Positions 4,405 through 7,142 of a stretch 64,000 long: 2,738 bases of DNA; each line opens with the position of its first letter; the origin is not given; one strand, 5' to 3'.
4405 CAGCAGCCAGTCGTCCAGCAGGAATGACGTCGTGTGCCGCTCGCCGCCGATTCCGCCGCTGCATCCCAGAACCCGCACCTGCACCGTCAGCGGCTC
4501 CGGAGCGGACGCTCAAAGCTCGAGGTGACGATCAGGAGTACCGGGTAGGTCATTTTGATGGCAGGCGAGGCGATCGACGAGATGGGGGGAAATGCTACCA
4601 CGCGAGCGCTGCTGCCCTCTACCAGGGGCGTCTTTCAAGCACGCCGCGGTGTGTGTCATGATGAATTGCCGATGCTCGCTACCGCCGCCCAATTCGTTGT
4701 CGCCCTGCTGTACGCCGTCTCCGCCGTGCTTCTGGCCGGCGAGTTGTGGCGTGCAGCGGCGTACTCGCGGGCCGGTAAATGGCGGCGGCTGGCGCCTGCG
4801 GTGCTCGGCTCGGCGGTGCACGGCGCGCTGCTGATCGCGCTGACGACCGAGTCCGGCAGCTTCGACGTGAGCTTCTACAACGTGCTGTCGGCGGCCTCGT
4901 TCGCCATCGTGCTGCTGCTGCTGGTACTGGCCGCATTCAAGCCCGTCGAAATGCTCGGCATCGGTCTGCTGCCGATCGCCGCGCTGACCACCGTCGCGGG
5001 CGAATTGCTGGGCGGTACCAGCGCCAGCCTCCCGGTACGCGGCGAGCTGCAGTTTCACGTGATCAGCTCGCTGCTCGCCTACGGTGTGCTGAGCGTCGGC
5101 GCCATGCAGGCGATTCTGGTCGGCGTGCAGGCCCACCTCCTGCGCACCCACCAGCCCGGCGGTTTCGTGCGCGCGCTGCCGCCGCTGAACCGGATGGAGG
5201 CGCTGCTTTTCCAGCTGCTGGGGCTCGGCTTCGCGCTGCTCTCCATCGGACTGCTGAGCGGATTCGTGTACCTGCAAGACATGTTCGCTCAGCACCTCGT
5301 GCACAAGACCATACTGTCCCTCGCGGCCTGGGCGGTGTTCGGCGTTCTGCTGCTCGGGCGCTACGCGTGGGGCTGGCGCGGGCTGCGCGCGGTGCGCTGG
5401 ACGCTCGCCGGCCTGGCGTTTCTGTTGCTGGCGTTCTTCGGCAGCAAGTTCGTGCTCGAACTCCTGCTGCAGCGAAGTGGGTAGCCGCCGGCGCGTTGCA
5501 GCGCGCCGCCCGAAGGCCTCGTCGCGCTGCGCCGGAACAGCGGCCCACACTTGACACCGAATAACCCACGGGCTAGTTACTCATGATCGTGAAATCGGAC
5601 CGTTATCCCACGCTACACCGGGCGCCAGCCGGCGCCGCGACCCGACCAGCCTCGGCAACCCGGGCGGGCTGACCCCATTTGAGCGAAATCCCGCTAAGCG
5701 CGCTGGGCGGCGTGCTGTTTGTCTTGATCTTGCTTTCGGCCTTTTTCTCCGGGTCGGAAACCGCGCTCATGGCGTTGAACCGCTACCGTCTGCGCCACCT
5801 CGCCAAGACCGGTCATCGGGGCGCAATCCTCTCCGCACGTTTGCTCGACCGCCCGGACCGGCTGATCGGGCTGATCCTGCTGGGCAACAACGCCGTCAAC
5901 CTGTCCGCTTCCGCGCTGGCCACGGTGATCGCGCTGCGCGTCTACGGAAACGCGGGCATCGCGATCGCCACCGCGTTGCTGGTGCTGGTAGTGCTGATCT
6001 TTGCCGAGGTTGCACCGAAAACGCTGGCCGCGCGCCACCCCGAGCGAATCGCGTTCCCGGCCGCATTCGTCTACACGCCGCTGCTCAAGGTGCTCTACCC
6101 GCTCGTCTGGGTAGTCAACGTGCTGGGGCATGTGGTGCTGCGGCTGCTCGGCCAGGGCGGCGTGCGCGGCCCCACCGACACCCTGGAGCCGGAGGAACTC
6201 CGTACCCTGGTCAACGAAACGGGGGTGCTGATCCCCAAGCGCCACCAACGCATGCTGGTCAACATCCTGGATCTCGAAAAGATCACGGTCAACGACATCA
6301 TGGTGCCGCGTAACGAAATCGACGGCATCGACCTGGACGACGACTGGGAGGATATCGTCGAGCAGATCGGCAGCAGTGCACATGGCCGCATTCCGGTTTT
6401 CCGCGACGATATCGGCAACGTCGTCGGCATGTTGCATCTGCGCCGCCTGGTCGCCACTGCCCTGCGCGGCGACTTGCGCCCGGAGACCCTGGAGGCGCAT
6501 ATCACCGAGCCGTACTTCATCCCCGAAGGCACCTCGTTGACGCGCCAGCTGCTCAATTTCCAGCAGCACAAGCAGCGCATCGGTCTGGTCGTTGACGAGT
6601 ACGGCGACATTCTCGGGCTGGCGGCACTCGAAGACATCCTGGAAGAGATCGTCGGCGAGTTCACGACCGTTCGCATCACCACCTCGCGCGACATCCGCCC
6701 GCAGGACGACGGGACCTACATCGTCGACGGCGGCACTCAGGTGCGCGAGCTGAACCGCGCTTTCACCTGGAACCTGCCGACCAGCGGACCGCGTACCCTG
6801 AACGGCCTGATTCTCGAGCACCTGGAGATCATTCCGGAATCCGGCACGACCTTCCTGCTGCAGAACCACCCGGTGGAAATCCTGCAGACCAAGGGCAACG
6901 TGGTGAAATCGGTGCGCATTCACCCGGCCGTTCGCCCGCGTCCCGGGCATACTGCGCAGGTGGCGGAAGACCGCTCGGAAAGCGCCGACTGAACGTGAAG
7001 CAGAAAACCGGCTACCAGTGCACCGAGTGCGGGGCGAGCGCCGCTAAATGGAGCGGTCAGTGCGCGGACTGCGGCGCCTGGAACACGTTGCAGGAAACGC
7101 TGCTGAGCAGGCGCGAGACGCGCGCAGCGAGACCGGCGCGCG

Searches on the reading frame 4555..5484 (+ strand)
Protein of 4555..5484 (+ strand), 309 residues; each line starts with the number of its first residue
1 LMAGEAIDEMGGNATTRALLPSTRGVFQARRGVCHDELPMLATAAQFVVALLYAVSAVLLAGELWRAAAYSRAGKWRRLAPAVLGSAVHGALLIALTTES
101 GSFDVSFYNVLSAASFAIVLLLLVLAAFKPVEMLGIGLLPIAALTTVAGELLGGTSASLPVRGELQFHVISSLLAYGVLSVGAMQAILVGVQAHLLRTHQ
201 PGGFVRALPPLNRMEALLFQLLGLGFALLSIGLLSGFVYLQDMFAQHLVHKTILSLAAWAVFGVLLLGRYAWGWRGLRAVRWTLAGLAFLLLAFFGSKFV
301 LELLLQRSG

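Call 60: search_protein_families(library=pfam, proteins=[window:4555-5484:+], max_evalue=0.001)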
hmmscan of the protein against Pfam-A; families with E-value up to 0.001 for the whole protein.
window:4555-5484:+ (309 aa): 1 family
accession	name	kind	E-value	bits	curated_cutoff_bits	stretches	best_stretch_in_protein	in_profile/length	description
PF01578.25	Cytochrom_C_asm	-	2.1e-24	86.8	29.9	1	92-304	17-211/212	Cytochrome C assembly protein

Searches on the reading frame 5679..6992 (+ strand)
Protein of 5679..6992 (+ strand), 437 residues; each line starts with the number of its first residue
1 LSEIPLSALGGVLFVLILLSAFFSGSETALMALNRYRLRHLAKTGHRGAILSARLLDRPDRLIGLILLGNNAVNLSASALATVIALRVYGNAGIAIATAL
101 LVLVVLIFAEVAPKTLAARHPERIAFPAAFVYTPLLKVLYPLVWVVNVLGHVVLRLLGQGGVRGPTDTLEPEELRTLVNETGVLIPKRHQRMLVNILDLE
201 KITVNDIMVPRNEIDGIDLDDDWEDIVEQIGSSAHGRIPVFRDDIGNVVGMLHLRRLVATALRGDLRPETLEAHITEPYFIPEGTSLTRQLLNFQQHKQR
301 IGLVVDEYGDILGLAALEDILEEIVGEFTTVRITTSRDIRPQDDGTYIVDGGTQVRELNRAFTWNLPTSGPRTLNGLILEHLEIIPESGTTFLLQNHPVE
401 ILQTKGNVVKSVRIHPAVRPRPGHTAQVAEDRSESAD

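Call 60: search_protein_families(library=pfam, proteins=[window:5679-6992:+], max_evalue=0.001)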
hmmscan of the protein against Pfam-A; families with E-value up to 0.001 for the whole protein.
window:5679-6992:+ (437 aa): 3 families
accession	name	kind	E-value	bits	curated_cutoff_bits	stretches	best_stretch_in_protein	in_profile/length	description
PF01595.25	CNNM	-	2.2e-51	174.5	28.4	1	13-181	3-171/181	Cyclin M transmembrane N-terminal domain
PF03471.22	CorC_HlyC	-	2.4e-18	66.4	27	1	342-416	3-79/81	Transporter associated domain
PF00571.33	CBS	-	4.3e-11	43.4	24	1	276-325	7-56/57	CBS domain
